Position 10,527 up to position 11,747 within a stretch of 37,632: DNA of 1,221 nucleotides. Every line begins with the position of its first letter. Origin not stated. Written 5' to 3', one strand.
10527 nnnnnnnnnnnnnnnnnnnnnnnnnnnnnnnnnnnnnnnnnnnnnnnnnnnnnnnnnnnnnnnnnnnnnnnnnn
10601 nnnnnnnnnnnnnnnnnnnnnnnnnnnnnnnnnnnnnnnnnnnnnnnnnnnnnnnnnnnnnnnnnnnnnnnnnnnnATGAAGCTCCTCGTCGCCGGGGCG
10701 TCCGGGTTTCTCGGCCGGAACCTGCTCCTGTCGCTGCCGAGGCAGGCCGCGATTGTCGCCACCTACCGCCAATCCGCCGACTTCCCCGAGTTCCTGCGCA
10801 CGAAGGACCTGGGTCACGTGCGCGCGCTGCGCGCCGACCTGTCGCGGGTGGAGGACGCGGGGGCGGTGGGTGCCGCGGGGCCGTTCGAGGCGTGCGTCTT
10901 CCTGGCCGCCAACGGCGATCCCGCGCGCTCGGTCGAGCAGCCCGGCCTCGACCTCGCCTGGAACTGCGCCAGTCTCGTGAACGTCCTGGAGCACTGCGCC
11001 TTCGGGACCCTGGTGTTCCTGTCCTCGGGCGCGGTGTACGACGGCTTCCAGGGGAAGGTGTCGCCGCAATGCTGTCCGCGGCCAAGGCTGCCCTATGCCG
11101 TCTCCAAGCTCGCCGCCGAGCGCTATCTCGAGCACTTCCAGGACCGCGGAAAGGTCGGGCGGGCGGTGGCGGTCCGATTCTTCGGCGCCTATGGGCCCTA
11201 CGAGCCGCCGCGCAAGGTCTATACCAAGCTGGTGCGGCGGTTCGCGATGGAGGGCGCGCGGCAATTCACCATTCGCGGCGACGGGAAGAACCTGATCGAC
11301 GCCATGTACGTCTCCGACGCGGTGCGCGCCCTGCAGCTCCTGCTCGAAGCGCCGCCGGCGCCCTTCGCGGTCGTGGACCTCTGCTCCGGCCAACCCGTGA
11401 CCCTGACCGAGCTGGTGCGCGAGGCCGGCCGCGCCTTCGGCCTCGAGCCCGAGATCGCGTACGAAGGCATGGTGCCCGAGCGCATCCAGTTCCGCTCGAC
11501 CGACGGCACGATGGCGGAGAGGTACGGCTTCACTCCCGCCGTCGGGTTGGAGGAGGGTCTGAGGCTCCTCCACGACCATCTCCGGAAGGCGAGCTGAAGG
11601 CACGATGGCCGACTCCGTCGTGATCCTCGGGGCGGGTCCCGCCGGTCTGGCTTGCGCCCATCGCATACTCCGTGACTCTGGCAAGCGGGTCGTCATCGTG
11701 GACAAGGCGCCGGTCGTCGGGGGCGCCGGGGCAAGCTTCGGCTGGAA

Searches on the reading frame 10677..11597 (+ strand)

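Call 6: search_protein_families(library=pfam, proteins=[window:10677-11597:+], max_evalue=0.001)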
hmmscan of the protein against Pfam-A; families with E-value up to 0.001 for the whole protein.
window:10677-11597:+ (306 aa): 3 families
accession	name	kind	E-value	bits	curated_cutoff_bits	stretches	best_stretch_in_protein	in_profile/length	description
PF01370.27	Epimerase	-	8.2e-32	111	20.9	1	4-226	2-228/240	NAD dependent epimerase/dehydratase family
PF16363.11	GDP_Man_Dehyd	-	4.9e-16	59.5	27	1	4-257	1-269/332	GDP-mannose 4,6 dehydratase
PF04321.23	RmlD_sub_bind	-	1.2e-06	28.3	27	1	1-174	1-154/287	RmlD substrate binding domain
